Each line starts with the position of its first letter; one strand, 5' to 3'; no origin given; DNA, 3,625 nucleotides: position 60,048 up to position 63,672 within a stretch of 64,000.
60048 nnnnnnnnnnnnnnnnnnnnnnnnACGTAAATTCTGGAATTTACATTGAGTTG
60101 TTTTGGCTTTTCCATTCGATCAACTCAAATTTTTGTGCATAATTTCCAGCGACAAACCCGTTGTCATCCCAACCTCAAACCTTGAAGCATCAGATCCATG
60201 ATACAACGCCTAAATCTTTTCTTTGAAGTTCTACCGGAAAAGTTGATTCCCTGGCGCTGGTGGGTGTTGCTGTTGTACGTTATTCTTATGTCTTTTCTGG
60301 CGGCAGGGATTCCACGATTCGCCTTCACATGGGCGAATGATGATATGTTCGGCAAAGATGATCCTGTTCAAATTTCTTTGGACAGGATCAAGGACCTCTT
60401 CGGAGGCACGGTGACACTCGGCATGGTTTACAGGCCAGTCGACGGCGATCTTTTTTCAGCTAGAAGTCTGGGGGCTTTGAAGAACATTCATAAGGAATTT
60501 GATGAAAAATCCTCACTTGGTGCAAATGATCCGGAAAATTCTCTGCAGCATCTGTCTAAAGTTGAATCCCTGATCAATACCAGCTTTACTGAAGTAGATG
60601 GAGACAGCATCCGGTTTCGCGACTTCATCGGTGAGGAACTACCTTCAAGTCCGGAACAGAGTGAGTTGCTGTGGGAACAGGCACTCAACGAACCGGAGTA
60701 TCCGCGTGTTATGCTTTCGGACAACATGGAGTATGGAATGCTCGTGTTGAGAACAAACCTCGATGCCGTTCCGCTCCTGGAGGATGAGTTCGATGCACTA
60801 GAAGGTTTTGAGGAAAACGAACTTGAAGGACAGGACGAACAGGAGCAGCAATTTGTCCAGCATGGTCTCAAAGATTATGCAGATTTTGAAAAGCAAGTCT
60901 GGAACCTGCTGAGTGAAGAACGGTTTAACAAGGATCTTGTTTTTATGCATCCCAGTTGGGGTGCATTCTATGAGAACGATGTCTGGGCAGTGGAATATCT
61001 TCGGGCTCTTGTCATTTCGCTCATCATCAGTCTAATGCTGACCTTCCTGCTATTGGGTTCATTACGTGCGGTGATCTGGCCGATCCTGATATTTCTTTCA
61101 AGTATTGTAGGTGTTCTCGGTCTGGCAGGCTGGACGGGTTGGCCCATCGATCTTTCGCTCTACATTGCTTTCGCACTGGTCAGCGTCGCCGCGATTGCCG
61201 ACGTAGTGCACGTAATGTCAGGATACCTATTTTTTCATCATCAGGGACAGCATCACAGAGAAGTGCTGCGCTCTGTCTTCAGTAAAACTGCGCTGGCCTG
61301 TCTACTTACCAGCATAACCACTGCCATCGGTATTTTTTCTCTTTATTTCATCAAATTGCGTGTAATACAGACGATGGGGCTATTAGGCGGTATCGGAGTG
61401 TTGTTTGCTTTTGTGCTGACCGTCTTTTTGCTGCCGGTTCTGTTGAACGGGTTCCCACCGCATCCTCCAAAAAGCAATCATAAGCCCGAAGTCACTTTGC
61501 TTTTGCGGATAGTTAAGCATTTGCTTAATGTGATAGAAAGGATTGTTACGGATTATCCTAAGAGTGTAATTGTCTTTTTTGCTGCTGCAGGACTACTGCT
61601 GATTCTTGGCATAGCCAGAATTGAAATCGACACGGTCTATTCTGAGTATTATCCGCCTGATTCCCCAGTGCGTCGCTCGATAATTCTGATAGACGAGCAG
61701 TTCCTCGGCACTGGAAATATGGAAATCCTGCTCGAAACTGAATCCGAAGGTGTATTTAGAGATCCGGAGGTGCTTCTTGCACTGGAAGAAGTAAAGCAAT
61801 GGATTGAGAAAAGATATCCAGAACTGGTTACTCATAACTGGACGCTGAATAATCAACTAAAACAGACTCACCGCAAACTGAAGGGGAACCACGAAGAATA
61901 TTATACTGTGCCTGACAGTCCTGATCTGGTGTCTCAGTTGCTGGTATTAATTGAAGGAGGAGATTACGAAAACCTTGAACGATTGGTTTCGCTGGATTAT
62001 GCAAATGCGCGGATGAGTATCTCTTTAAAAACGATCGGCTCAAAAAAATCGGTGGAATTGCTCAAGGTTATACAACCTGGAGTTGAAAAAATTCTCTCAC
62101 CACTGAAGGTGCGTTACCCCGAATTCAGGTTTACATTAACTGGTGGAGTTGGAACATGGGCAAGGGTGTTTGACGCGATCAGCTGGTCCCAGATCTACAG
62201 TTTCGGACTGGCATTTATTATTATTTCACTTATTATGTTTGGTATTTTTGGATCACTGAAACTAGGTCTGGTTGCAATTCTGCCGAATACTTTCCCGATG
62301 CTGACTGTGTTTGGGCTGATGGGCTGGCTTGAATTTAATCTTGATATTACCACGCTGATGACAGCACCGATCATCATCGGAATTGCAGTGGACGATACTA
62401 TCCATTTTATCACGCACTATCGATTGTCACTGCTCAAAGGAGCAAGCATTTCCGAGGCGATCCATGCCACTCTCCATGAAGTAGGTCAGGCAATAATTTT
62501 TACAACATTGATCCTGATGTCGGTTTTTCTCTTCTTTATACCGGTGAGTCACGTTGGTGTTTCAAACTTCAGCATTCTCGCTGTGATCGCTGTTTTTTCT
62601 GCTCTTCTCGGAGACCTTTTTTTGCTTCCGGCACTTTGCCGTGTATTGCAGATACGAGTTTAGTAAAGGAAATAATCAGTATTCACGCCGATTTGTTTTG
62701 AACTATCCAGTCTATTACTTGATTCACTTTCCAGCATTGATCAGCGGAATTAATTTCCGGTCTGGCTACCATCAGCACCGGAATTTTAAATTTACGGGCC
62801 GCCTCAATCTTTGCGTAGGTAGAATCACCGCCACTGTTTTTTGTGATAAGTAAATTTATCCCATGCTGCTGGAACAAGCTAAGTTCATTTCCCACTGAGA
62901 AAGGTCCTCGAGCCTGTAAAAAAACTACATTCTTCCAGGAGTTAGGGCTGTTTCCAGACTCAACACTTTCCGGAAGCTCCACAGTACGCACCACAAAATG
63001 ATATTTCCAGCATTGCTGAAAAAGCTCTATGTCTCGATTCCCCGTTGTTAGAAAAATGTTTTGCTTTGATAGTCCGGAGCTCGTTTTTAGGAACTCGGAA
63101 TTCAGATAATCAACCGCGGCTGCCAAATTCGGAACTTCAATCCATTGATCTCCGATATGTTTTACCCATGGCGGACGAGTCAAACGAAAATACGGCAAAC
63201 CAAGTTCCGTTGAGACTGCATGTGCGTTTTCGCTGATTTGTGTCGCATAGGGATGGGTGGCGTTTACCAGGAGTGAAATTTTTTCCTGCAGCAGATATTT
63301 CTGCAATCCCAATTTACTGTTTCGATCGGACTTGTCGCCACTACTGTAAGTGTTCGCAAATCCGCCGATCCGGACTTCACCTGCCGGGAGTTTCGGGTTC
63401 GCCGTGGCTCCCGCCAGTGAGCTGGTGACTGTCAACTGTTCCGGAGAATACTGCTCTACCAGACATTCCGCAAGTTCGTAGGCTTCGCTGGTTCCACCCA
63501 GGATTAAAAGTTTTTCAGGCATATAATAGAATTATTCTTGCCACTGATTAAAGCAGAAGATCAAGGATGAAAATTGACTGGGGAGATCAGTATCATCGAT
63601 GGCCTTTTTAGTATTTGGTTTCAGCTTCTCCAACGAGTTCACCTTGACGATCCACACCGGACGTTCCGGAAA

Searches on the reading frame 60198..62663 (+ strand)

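Call 62: search_protein_families(library=pfam, proteins=[window:60198-62663:+], max_evalue=0.0001)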
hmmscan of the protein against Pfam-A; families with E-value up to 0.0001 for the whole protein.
window:60198-62663:+ (821 aa): 2 families
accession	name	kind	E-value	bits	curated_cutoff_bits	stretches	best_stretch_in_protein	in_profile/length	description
PF03176.21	MMPL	-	6.5e-19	68.5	20.5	2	554-816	50-301/333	MMPL family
PF00873.25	ACR_tran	-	5.9e-06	24.7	28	1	671-817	339-489/1021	AcrB/AcrD/AcrF family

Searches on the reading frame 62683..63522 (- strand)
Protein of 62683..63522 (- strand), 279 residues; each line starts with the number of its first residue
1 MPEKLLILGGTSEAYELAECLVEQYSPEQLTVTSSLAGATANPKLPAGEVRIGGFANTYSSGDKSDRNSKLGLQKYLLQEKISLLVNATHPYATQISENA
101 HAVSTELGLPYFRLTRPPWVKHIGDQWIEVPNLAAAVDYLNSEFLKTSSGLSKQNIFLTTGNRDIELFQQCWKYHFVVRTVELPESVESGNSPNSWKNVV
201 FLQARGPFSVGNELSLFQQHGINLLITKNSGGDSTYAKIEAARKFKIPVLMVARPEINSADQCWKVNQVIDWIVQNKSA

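Call 62: search_protein_families(library=pfam, proteins=[window:62683-63522:-], max_evalue=0.0001)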
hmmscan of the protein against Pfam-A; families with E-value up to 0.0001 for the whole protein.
window:62683-63522:- (279 aa): 1 family
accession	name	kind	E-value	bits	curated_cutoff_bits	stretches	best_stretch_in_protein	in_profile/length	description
PF02571.20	CbiJ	-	1.7e-62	211.5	28.6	1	4-273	1-233/234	Precorrin-6x reductase CbiJ/CobK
